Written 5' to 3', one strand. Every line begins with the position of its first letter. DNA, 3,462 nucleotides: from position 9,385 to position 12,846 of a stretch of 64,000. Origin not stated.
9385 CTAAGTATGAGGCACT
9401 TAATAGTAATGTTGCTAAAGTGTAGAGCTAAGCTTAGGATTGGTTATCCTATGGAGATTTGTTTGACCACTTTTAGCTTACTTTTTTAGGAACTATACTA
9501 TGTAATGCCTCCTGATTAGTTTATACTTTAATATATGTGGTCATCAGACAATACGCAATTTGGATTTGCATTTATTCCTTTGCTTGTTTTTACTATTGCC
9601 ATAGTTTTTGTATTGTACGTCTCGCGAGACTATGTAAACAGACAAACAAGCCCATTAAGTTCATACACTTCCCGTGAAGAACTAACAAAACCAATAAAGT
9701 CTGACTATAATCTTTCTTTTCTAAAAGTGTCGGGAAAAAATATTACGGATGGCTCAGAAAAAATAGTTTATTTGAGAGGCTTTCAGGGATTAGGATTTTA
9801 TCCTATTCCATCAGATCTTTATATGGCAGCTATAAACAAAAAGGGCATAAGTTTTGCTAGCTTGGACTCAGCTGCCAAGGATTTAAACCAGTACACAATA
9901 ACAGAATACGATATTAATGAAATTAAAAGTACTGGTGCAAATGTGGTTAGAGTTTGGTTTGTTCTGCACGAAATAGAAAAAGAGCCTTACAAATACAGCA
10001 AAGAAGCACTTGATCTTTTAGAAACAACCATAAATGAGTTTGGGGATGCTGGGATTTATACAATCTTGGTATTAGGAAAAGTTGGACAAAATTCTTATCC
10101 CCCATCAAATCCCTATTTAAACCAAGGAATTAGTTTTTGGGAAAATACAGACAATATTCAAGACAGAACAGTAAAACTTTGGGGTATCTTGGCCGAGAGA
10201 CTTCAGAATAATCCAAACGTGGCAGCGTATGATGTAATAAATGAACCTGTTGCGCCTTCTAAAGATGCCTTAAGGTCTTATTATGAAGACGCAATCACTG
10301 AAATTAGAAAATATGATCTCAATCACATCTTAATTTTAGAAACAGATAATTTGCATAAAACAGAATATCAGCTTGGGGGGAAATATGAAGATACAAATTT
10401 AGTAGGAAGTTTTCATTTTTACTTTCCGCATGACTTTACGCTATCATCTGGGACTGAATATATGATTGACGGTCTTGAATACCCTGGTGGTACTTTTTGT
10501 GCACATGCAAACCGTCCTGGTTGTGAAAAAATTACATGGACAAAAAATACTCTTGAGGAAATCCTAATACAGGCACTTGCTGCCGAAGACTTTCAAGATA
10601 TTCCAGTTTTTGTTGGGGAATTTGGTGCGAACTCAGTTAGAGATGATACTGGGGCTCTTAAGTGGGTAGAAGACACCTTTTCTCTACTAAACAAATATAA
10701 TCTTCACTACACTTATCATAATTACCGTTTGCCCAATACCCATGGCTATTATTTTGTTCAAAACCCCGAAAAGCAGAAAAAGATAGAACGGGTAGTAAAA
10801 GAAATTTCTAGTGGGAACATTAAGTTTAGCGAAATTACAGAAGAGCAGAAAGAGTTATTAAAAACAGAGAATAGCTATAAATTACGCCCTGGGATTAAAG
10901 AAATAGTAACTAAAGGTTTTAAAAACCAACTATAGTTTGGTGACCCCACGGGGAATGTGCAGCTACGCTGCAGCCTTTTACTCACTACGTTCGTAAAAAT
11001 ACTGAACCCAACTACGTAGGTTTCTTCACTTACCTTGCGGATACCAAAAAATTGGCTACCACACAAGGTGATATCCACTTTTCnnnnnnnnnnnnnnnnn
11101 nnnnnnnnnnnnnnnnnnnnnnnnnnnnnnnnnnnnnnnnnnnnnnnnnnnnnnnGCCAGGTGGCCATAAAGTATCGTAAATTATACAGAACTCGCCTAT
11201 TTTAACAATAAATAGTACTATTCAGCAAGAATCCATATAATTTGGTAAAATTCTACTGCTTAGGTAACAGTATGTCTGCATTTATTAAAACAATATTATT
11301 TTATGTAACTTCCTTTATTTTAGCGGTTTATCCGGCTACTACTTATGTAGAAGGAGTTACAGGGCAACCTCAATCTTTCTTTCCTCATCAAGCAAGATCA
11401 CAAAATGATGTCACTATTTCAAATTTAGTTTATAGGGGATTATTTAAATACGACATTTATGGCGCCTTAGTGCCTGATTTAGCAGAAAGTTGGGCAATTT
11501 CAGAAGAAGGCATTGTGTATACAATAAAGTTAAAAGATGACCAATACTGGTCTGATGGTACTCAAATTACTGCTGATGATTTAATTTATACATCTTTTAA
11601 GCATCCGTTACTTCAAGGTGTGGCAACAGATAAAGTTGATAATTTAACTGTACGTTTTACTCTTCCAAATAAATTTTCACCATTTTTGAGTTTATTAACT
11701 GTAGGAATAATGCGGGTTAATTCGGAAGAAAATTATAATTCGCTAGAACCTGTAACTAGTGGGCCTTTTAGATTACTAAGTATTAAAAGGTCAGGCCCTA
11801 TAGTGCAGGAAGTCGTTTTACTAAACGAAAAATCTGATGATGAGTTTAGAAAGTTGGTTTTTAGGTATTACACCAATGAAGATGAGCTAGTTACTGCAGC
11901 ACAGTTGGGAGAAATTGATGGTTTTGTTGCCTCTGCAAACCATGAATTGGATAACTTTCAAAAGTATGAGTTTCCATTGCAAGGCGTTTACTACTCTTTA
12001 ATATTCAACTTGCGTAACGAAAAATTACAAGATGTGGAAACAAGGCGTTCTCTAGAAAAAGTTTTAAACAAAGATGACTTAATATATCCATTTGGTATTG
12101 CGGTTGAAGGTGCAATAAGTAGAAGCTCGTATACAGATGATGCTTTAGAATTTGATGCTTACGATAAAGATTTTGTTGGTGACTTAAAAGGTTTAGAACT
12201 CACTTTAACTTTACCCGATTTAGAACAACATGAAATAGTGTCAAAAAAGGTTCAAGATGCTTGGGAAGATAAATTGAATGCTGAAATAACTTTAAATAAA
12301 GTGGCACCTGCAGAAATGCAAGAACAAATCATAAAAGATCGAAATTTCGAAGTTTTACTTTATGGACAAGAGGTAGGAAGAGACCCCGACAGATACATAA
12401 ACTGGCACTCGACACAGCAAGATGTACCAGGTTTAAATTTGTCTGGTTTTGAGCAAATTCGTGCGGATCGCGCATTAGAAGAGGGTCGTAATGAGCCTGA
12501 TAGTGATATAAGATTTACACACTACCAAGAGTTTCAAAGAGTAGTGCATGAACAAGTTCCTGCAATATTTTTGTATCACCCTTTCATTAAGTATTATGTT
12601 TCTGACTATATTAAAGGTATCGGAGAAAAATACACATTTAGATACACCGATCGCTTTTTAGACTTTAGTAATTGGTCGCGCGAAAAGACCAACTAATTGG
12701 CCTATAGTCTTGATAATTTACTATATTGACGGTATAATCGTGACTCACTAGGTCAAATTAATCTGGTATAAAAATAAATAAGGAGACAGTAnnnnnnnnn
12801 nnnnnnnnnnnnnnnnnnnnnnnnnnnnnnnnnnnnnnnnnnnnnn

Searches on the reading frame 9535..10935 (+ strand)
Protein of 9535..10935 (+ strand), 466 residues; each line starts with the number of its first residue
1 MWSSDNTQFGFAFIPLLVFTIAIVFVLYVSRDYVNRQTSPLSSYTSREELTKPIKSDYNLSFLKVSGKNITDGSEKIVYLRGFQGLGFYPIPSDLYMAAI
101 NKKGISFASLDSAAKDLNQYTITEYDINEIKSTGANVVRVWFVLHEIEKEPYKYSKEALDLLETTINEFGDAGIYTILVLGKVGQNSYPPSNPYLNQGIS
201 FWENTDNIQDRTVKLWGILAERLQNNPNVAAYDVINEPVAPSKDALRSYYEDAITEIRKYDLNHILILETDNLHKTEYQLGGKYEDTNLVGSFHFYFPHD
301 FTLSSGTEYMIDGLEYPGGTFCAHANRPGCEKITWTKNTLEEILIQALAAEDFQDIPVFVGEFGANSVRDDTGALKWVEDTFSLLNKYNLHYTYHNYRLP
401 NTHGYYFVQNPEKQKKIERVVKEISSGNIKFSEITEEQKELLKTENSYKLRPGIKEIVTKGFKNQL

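Call 97: search_protein_families(library=pfam, proteins=[window:9535-10935:+], max_evalue=0.01)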
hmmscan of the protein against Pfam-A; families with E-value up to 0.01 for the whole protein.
window:9535-10935:+ (466 aa): 1 family
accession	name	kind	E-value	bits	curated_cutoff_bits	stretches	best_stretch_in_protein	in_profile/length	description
PF00150.24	Cellulase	-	9.1e-30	104.5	23.5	1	116-396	17-267/272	Cellulase (glycosyl hydrolase family 5)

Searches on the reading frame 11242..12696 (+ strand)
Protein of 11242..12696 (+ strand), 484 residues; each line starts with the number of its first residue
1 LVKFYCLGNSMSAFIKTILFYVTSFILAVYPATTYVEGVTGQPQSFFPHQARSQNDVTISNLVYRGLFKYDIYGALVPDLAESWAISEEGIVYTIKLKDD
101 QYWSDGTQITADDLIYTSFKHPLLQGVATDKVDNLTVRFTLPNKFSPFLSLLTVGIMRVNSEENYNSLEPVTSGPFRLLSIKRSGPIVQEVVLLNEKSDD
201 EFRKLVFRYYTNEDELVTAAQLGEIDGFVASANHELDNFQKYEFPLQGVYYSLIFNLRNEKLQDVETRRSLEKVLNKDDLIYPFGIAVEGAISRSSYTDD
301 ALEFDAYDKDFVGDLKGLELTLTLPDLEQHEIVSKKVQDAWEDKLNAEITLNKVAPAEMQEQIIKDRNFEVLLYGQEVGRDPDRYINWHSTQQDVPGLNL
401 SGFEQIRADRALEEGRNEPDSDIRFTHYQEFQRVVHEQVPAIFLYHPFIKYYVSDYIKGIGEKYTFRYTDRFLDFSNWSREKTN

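Call 97: search_protein_families(library=pfam, proteins=[window:11242-12696:+], max_evalue=0.01)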
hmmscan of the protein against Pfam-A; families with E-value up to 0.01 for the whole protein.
window:11242-12696:+ (484 aa): 1 family
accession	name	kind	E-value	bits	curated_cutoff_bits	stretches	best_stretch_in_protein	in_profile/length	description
PF00496.27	SBP_bac_5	-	4.9e-30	105.3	32.4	1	76-284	2-235/368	Bacterial extracellular solute-binding proteins, family 5 Middle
